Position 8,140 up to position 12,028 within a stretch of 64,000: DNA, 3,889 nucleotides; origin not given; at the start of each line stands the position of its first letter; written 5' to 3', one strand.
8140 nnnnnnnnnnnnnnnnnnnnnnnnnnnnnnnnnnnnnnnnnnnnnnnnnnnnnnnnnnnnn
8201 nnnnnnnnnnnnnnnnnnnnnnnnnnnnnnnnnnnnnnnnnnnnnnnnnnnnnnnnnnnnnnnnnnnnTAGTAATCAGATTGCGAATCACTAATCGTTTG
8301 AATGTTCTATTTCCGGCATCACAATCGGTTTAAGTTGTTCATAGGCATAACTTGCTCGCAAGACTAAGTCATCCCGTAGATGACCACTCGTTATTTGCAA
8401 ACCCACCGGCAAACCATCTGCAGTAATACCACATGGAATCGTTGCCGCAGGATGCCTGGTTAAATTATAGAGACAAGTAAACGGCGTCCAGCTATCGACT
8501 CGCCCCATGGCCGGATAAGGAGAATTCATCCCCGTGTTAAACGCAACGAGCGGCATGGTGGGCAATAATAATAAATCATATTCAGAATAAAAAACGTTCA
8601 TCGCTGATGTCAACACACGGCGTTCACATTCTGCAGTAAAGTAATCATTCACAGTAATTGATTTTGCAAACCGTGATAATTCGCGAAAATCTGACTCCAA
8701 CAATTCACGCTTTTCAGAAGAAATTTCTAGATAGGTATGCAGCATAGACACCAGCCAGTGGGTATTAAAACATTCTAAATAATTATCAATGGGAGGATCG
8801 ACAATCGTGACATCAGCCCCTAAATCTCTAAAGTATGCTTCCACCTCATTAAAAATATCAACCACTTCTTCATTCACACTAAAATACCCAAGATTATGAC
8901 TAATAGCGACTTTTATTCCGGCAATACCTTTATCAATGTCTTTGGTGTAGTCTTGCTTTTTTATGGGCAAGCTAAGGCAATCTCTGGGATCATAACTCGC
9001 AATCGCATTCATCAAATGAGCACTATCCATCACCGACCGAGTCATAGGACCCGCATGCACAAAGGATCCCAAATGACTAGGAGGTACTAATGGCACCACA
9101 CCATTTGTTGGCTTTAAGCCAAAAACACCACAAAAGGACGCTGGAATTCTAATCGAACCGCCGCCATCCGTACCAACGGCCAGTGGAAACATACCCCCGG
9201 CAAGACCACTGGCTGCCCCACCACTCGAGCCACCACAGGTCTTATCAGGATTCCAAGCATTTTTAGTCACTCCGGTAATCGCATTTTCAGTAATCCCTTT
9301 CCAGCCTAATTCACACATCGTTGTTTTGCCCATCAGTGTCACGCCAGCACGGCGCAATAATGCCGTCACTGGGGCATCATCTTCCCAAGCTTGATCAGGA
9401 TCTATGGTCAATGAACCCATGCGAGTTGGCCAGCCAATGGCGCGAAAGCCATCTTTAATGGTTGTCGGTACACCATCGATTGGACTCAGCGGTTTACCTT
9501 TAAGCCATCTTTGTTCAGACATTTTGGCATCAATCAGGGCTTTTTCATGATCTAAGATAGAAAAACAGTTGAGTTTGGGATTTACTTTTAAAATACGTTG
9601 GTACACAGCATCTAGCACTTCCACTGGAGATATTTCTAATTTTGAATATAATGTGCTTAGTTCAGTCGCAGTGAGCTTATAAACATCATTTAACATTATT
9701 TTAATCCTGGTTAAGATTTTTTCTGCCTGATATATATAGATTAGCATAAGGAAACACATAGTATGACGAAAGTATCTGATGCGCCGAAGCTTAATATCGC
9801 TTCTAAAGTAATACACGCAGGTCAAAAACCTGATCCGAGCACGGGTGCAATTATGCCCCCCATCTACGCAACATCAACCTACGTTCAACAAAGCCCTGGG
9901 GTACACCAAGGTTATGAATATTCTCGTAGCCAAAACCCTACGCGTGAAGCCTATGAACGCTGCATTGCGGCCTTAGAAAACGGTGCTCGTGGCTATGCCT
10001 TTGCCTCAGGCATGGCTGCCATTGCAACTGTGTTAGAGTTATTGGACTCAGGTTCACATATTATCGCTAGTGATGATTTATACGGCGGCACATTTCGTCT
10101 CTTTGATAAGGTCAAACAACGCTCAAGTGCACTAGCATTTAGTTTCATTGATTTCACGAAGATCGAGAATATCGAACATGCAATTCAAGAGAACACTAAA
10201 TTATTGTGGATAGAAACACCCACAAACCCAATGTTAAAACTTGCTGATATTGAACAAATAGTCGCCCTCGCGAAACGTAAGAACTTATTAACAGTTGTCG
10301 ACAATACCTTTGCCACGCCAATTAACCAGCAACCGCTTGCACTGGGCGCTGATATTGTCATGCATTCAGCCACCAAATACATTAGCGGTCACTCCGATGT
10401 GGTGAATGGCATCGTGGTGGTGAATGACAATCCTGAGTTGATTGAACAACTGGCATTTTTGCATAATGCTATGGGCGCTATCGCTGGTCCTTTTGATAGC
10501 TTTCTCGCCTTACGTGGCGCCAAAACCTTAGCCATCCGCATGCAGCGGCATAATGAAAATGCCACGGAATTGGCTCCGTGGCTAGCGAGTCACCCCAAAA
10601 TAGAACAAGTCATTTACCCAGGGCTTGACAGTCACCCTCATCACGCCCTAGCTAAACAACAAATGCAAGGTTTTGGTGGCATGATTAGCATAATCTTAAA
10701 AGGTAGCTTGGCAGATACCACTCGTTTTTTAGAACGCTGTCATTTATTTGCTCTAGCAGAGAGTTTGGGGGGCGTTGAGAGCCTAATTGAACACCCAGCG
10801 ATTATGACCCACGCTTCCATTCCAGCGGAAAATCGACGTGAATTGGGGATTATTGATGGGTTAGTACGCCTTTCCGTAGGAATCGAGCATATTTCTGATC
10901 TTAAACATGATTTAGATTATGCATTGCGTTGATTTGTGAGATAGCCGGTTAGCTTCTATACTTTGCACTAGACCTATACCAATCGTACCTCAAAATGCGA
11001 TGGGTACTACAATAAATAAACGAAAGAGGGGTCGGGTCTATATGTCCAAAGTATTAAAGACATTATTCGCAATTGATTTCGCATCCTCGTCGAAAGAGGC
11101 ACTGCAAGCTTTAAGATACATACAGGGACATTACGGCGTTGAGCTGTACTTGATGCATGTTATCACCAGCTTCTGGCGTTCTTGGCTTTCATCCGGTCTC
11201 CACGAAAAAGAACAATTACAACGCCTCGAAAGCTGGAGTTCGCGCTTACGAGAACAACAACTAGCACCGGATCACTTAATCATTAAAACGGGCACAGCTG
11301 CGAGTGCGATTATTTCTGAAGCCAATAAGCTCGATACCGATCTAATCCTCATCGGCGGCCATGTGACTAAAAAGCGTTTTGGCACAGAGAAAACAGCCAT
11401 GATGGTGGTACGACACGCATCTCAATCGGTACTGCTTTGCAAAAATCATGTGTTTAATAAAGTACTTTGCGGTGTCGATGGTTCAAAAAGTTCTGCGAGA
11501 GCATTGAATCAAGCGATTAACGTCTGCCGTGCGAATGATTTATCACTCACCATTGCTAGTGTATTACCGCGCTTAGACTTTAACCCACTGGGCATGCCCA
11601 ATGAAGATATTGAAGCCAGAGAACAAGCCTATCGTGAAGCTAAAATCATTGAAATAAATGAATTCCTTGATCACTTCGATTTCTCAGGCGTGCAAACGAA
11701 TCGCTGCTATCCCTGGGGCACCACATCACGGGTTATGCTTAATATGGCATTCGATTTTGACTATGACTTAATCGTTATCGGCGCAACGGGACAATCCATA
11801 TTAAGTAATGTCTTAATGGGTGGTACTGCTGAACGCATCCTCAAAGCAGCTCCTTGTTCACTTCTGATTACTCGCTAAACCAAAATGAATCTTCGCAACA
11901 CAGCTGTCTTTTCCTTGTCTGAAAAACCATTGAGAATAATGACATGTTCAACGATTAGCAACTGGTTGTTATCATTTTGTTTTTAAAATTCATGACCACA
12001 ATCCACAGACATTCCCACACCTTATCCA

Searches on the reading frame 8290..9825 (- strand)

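Call 90: search_protein_families(library=pfam, proteins=[window:8290-9825:-], max_evalue=0.00001)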
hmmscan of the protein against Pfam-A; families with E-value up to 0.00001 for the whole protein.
window:8290-9825:- (511 aa): 1 family
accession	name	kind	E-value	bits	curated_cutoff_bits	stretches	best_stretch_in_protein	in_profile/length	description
PF01425.27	Amidase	-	2.8e-91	307.2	27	1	69-489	1-445/445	Amidase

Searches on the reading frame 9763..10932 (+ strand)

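Call 90: search_protein_families(library=pfam, proteins=[window:9763-10932:+], max_evalue=0.00001)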
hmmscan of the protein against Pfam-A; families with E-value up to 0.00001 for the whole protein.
window:9763-10932:+ (389 aa): 2 families
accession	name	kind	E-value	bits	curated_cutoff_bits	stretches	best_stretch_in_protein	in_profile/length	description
PF01053.26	Cys_Met_Meta_PP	-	5.4e-156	519.4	27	1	14-388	2-380/381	Cys/Met metabolism PLP-dependent enzyme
PF00155.27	Aminotran_1_2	-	1.8e-06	27.9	19.7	1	128-191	127-196/361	Aminotransferase class I and II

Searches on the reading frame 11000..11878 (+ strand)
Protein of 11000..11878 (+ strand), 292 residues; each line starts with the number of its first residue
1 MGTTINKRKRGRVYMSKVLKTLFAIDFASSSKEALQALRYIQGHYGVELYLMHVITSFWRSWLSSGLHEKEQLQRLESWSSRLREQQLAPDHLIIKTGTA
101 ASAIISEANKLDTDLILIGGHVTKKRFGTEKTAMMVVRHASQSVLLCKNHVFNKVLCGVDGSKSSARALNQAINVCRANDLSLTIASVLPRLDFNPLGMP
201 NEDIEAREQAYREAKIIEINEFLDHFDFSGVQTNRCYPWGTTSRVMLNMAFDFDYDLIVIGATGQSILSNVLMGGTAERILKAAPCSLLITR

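Call 90: search_protein_families(library=pfam, proteins=[window:11000-11878:+], max_evalue=0.00001)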
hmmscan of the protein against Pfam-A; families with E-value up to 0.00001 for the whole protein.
window:11000-11878:+ (292 aa): 1 family
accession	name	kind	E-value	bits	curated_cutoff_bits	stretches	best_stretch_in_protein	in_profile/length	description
PF00582.32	Usp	-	5.9e-35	121.3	24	2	152-292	2-141/141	Universal stress protein family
